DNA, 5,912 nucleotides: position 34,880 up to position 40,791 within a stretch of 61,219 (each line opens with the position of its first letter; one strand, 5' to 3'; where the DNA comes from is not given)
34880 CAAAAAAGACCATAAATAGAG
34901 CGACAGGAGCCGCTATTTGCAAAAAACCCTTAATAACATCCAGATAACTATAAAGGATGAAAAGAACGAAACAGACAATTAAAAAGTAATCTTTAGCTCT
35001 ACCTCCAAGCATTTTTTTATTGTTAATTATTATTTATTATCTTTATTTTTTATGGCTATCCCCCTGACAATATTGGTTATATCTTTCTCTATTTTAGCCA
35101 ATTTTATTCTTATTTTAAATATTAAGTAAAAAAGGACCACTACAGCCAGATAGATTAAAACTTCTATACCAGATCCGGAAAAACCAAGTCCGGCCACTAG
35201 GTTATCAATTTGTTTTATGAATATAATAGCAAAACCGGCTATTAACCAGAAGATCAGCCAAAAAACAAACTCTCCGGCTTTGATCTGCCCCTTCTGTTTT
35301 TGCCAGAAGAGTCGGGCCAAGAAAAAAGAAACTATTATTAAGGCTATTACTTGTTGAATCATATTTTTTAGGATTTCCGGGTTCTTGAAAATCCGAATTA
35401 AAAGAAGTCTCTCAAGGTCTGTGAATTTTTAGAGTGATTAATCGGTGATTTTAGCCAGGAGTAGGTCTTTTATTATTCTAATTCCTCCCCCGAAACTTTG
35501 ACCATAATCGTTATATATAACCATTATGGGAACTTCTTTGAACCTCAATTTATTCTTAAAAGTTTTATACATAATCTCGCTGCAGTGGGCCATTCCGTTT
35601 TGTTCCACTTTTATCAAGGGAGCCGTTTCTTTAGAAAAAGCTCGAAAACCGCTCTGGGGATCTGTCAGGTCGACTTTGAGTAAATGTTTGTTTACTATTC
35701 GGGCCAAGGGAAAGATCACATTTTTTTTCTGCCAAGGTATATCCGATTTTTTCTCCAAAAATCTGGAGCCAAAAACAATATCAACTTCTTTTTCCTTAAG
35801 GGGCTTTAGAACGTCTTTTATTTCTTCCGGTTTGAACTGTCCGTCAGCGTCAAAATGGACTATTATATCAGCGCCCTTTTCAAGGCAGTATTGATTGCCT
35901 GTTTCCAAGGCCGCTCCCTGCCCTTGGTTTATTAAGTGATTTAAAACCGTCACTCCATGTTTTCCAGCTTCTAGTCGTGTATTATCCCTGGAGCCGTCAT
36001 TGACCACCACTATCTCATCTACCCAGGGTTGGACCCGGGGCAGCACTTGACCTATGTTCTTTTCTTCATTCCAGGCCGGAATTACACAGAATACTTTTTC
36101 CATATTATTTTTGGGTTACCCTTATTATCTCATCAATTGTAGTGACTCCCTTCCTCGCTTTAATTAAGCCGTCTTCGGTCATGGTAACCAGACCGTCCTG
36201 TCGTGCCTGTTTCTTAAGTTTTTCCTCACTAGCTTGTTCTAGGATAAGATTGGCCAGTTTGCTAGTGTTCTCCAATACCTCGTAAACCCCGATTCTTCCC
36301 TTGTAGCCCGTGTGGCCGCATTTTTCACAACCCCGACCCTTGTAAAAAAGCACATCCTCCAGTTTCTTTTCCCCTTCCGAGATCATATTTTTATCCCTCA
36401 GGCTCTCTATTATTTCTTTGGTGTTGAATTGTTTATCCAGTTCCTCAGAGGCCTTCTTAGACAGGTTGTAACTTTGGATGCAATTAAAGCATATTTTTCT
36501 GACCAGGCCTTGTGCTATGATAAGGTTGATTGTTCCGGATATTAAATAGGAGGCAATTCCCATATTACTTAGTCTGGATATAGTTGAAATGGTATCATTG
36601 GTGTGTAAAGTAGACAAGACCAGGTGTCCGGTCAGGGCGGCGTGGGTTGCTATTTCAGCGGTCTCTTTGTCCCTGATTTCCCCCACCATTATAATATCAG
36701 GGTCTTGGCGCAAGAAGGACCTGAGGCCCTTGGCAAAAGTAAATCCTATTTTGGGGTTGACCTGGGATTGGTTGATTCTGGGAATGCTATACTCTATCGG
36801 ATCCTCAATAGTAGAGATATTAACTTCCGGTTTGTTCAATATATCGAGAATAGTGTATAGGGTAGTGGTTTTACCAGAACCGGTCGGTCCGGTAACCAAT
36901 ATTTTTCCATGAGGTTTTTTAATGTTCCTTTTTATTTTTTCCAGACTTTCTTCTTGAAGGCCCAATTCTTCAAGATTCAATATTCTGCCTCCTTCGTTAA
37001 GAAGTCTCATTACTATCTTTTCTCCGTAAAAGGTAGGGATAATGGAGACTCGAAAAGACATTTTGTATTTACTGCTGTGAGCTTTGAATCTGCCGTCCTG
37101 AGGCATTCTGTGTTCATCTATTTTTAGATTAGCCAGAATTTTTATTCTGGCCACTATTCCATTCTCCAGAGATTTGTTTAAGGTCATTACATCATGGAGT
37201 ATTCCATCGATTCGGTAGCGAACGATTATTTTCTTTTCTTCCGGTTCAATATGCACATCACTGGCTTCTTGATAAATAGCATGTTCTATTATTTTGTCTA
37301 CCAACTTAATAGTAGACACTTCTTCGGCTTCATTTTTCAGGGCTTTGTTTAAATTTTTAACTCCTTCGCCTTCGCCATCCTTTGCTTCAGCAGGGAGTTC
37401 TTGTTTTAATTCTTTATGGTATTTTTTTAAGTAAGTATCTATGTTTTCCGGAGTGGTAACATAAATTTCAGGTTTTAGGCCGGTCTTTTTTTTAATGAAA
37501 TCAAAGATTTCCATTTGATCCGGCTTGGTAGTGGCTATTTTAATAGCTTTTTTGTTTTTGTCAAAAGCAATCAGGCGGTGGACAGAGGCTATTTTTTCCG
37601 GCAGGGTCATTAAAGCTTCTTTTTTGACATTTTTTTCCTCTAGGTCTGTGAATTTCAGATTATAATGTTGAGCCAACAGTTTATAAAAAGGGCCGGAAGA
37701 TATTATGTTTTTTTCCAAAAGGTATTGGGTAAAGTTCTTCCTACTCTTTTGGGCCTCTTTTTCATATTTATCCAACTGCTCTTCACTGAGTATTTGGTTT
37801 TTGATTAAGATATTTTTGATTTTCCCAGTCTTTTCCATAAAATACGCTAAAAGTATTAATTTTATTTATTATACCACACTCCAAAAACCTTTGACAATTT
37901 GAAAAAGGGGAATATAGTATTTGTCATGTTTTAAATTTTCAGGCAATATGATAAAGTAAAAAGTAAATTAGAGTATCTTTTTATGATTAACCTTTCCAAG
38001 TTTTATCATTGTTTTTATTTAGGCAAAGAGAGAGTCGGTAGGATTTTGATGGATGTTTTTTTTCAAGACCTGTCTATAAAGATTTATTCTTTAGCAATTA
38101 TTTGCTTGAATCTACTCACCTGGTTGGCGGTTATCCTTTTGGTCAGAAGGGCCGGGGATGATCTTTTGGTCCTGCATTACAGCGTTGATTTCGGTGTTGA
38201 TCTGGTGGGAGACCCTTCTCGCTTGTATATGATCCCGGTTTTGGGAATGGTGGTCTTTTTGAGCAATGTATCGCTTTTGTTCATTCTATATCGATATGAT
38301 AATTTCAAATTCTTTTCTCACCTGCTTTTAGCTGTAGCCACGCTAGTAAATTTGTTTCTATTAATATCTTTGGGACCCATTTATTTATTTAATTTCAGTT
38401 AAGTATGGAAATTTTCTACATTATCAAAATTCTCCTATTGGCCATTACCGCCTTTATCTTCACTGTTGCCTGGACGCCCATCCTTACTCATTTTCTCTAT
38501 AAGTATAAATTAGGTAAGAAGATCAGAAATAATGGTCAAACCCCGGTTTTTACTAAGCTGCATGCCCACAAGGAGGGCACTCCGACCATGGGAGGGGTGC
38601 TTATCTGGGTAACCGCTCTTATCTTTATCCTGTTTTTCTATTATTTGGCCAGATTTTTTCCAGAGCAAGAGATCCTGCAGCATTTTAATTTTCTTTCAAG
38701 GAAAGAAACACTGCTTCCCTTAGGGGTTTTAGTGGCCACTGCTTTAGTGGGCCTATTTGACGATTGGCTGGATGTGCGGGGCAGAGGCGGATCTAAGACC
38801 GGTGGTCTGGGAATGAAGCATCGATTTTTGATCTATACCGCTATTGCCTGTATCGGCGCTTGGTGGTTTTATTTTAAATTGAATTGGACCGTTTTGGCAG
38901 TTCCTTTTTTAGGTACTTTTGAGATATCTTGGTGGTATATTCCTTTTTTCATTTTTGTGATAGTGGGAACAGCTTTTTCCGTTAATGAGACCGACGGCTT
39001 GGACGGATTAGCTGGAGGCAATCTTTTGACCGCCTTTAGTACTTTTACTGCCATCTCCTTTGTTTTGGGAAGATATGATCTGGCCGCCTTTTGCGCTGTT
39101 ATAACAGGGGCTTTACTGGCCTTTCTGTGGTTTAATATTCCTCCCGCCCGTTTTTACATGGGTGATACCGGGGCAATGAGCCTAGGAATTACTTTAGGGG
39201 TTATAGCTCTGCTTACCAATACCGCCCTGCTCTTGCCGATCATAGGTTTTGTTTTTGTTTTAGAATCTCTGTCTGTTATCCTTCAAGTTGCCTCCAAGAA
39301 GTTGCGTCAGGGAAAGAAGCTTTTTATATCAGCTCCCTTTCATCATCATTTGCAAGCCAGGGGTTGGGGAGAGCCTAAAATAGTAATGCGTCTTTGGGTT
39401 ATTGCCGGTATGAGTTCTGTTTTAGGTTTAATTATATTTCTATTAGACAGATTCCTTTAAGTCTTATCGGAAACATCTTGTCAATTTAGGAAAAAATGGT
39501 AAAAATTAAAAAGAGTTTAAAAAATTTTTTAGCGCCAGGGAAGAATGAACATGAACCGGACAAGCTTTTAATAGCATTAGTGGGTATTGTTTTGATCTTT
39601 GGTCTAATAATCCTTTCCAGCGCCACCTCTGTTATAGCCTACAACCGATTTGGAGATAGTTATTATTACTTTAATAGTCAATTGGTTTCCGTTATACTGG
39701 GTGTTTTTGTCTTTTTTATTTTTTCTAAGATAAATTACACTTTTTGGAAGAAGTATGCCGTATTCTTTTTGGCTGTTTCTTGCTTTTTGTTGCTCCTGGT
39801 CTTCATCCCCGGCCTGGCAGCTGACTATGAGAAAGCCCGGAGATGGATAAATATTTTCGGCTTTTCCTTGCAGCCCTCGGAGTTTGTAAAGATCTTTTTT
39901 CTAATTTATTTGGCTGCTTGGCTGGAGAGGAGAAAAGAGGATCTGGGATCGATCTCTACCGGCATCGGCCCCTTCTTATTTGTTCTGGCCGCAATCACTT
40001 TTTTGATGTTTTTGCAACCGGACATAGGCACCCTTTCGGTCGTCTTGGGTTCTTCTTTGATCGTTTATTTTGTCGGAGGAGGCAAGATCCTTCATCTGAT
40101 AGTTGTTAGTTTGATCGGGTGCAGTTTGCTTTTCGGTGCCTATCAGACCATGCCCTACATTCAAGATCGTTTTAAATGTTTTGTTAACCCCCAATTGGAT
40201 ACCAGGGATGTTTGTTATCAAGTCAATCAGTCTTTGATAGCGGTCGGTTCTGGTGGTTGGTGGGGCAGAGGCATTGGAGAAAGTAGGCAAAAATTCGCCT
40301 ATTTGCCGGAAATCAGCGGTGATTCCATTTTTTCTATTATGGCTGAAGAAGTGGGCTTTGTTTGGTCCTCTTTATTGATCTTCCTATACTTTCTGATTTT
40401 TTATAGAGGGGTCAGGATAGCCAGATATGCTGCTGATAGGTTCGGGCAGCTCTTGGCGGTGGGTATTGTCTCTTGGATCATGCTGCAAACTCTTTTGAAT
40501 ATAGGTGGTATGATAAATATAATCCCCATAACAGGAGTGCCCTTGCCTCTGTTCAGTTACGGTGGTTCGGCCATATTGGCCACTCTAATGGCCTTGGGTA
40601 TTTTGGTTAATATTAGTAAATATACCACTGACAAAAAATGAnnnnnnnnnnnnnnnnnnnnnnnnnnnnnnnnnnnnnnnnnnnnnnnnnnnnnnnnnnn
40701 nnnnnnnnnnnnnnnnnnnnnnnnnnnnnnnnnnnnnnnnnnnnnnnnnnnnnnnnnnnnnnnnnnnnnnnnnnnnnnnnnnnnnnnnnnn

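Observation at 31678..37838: pilB heads a glycosylation operon: candidate pilus-coupled surface glycosylation system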

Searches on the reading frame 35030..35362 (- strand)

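Call 4: search_protein_families(library=pfam, proteins=[window:35030-35362:-], max_evalue=0.01)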
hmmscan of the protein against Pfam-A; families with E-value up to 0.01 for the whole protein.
window:35030-35362:- (110 aa): 1 family
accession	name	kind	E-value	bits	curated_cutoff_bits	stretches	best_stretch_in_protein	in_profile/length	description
PF10066.14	DUF2304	-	3.7e-16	59.7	25.5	1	3-107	2-105/106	Uncharacterized conserved protein (DUF2304)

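Call 42: search_protein_families(library=ncbifam, proteins=[window:35030-35362:-], max_evalue=0.001)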
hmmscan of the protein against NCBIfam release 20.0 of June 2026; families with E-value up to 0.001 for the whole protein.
window:35030-35362:- (110 aa): 1 family
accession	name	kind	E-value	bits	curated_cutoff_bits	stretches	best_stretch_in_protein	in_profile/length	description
TIGR02854.1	spore_II_GA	equivalog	0.00044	19.7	209.55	1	2-109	58-171/293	sigma-E processing peptidase SpoIIGA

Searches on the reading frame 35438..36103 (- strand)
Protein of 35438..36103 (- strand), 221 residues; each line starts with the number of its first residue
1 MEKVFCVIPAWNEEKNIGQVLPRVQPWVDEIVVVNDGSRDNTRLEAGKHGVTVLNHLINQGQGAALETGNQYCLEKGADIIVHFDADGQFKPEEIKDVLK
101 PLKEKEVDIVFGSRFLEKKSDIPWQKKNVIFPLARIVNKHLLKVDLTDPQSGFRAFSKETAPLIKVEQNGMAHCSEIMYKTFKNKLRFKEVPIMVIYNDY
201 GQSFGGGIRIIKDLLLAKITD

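Call 4: search_protein_families(library=pfam, proteins=[window:35438-36103:-], max_evalue=0.01)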
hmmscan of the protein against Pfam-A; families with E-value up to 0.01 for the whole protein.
window:35438-36103:- (221 aa): 2 families
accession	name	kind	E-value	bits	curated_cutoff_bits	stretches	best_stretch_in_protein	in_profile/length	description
PF00535.33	Glycos_transf_2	-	8.1e-24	84.9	23.3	1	7-159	3-162/168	Glycosyl transferase family 2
PF13641.12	Glyco_tranf_2_3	-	0.0063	17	27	1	6-120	5-129/230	Glycosyltransferase like family 2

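Call 42: search_protein_families(library=ncbifam, proteins=[window:35438-36103:-], max_evalue=0.001)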
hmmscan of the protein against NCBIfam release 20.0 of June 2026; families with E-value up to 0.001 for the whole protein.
window:35438-36103:- (221 aa): 14 families
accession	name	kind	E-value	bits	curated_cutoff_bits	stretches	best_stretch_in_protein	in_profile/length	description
NF058614.1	PPMAGASynPpgS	equivalog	7.4e-48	162.9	370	1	4-218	2-223/226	polyprenyl-phospho-N-acetylgalactosaminyl synthase PpgS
TIGR04182.1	glyco_TIGR04182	equivalog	1e-23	84.2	325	1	4-194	2-189/293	S-layer glycoprotein N-glycosyltransferase AglJ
NF041391.1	DPhHxTase_Halo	equivalog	5.5e-11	41.9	375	1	10-194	3-182/213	dolichyl-phosphate hexose transferase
NF010496.0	PRK13915.1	equivalog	9.4e-11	41.3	262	1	3-111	32-152/307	glucosyl-3-phosphoglycerate synthase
TIGR04283.1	glyco_like_mftF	equivalog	9e-09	35.2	182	1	7-124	4-120/221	TIGR04283 family arsenosugar biosynthesis glycosyltransferase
TIGR03937.1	PgaC_IcaA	equivalog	2.2e-08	33.5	422.3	1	2-105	45-153/407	poly-beta-1,6-N-acetyl-D-glucosamine synthase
NF047588.1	GlcsyltransPgfSStrep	equivalog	3.2e-08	33.2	500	1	5-161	4-164/308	glycosyltransferase PgfS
NF007986.1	PRK10714.1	equivalog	1.4e-07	30.9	529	1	2-120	6-132/316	undecaprenyl-phosphate 4-deoxy-4-formamido-L-arabinose transferase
TIGR03965.1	mycofact_glyco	equivalog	2.7e-07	29.8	280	1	3-111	75-188/467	mycofactocin biosynthesis glycosyltransferase MftF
TIGR01556.1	rhamnosyltran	subfamily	2.5e-06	26.9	200.55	1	15-120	8-117/281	rhamnosyltransferase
NF041875.1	EPS_EpsD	equivalog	7.2e-06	25.6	370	1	29-124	31-128/325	exopolysaccharide biosynthesis glycosyltransferase EpsD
NF047683.1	TeichurnBiosyTuaG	equivalog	0.00013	21.7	400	1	4-124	8-133/252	teichuronic acid biosynthesis protein TuaG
NF041865.1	EpsU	equivalog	0.0004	19.5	700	1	5-97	42-142/394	exopolysaccharide biosynthesis GT2 family glycosyltransferase EpsU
NF007482.0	PRK10073.1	equivalog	0.00071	18.7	423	1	3-112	7-120/334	glycosyltransferase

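Call 43: search_solved_structures(query=window:35438-36103:-, max_evalue=0.001)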
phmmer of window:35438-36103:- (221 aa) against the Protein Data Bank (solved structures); distinct sequences matched with E-value up to 0.001: 11.
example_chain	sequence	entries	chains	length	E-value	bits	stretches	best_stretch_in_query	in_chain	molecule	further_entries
5mlz_A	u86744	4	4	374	3.8e-12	49.6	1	3-193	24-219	Dolichol monophosphate mannose synthase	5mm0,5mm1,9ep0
5eke_A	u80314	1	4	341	3.1e-05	27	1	5-158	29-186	Uncharacterized glycosyltransferase sll0501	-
5ekp_C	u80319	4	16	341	3.1e-05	27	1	5-158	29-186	Uncharacterized glycosyltransferase sll0501 | Glycosyltransferase sll0501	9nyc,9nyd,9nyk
9nye_A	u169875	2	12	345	3.2e-05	27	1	5-158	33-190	Glycosyltransferase sll0501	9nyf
9hwj_A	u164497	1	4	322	5e-05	26.3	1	2-142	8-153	Undecaprenyl-phosphate 4-deoxy-4-formamido-L-arabinose transferase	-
22ao_A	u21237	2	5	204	0.00012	25.1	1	6-106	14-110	GmaR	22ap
9bhc_C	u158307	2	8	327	0.00019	24.5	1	2-110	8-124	Undecaprenyl-phosphate 4-deoxy-4-formamido-L-arabinose transferase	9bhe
8vxh_A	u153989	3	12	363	0.00024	24.1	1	2-110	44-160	Undecaprenyl-phosphate 4-deoxy-4-formamido-L-arabinose transferase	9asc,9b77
6p61_A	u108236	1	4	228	0.00035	23.6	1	4-102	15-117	Glycosyltransferase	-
7pdo_A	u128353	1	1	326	0.00039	23.4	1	5-63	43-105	Glucosyl-3-phosphoglycerate synthase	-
7p5l_A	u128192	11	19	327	0.00039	23.4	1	5-63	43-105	Glucosyl-3-phosphoglycerate synthase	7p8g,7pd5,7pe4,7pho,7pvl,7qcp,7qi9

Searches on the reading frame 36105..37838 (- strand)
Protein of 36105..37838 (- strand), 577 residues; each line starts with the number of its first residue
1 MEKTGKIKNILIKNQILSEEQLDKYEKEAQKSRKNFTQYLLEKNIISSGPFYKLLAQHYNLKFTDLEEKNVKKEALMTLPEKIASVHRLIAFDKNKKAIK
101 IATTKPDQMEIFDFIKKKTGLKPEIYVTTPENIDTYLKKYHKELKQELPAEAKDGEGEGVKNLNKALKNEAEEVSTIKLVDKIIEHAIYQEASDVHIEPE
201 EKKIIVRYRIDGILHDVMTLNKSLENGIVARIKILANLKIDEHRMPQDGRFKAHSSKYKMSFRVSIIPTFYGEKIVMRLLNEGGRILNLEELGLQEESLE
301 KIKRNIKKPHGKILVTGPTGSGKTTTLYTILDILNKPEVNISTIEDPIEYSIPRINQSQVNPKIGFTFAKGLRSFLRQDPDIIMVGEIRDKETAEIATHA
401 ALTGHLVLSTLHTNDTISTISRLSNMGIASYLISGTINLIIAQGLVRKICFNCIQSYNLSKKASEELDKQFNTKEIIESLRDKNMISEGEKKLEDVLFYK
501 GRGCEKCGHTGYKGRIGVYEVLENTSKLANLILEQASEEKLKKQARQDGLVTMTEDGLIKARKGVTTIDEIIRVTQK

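Call 4: search_protein_families(library=pfam, proteins=[window:36105-37838:-], max_evalue=0.01)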
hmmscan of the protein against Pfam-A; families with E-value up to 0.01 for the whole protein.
window:36105-37838:- (577 aa): 12 families
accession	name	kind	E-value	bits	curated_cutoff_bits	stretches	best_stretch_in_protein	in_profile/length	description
PF00437.27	T2SSE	-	1e-133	446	24.9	1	171-573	3-370/370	Type II/IV secretion system protein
PF05157.20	MshEN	-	4.2e-09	36.7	23.1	1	59-143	1-86/90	MshEN domain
PF04851.21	ResIII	-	7.9e-05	23.1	22.5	1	294-336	7-49/164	Type III restriction enzyme, res subunit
PF13401.12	AAA_22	-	0.00015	22.5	27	0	311-338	6-35/130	AAA domain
PF00270.35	DEAD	-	0.00024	21.3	26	0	296-334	5-39/167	DEAD/DEAH box helicase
PF25199.1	nSTAND_NTPase5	-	0.00052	20.3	34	1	294-352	24-84/145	Novel STAND NTPase 5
PF00005.33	ABC_tran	-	0.0036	18.4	25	0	312-370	13-67/137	ABC transporter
PF13555.12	AAA_29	-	0.0042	17.3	27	1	309-334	21-46/61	P-loop containing region of AAA domain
PF19571.5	ACT_8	-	0.0055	16.9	23.5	0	323-359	13-51/141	ACT domain pair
PF13245.12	AAA_19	-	0.0059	17.2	25.1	0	310-338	11-39/134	AAA domain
PF13191.12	AAA_16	-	0.0074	17.2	32.6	0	308-339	21-53/167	AAA ATPase domain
PF20720.3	nSTAND3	-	0.0095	16.1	27.2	0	300-344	8-51/155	Novel STAND NTPase 3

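Call 42: search_protein_families(library=ncbifam, proteins=[window:36105-37838:-], max_evalue=0.001)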
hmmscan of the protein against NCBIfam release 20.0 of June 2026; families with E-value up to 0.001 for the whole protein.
window:36105-37838:- (577 aa): 23 families
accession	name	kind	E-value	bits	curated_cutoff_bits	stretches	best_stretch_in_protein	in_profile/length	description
TIGR02538.1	type_IV_pilB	equivalog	6.2e-175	583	675.65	1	7-576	2-563/564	type IV-A pilus assembly ATPase PilB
TIGR02533.1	type_II_gspE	equivalog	1.6e-160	534.9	630.25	1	78-575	3-486/486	type II secretion system ATPase GspE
NF007755.0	PRK10436.1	equivalog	5.3e-140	467.1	617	1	82-575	12-459/465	type II secretion system protein GspE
NF053534.1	T4PilAsmATPsTfpB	equivalog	2.3e-139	465.4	850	1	40-575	57-582/584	type IV pilus assembly ATPase TfpB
NF041000.1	ATPase_ComGA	equivalog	2.1e-77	259.7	300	1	182-447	2-266/267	competence type IV pilus ATPase ComGA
TIGR01420.1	pilT_fam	subfamily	5.9e-53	180.3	319.1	1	181-447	3-269/343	PilT/PilU family type 4a pilus ATPase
TIGR02525.1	plasmid_TraJ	equivalog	9.3e-25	87.4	368.3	1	275-426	120-272/372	plasmid transfer ATPase TraJ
TIGR02524.1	dot_icm_DotB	equivalog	2.3e-21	76.4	463.3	1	231-441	63-274/358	Dot/Icm type IV secretion system ATPase DotB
NF058587.1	archaellum_moto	equivalog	1e-18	67.4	550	1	312-428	277-398/527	archaellum flagellar ATPase motor FlaI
NF010469.0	PRK13894.1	subfamily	2.9e-14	53.2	508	1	298-426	138-267/320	conjugal transfer ATPase TrbB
TIGR03819.1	heli_sec_ATPase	hypoth_equivalog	5.4e-14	52.1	373.15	1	229-443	100-317/340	TadA family conjugal transfer-associated ATPase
TIGR02782.1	TrbB_P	equivalog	1.2e-13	51.1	304.55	1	302-426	129-255/303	P-type conjugative transfer ATPase TrbB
TIGR02788.1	VirB11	equivalog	4.5e-13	48.9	249.95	1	310-430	144-269/308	P-type DNA transfer ATPase VirB11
NF053672.1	bindosome_BasE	exception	1.5e-11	43.7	1000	1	314-426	274-391/512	bindosome assembly system ATPase subunit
NF010407.0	PRK13833.1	subfamily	1.9e-10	40.7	499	1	301-426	136-262/323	conjugal transfer protein TrbB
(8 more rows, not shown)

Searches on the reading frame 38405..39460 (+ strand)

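Call 6: search_protein_families(library=pfam, proteins=[window:38405-39460:+], max_evalue=0.001)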
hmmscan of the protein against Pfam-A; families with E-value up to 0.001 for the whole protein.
window:38405-39460:+ (351 aa): 2 families
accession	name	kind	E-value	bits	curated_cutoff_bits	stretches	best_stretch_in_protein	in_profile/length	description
PF00953.26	Glycos_transf_4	-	1.6e-30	106.6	27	1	106-271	5-159/160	Glycosyl transferase family 4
PF10555.14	MraY_sig1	-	8.1e-06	25.5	20.1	1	56-67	1-12/13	Phospho-N-acetylmuramoyl-pentapeptide-transferase signature 1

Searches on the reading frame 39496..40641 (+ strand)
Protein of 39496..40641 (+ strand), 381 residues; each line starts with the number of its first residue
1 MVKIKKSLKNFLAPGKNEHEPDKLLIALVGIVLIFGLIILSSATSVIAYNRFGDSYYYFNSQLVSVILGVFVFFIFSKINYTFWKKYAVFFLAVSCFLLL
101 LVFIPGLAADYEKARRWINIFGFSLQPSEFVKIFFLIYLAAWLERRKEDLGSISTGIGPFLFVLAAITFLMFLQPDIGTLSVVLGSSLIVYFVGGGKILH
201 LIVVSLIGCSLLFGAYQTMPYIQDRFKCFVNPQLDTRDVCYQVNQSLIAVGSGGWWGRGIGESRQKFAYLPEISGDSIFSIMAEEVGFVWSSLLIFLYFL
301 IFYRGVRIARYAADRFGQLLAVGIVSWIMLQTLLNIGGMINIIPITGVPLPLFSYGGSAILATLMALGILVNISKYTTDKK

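Call 6: search_protein_families(library=pfam, proteins=[window:39496-40641:+], max_evalue=0.001)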
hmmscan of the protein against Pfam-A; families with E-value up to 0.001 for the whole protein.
window:39496-40641:+ (381 aa): 1 family
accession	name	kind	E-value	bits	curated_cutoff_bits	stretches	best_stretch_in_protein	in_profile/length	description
PF01098.24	FTSW_RODA_SPOVE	-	2.2e-95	320.1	26.4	1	24-377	3-354/356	Cell cycle protein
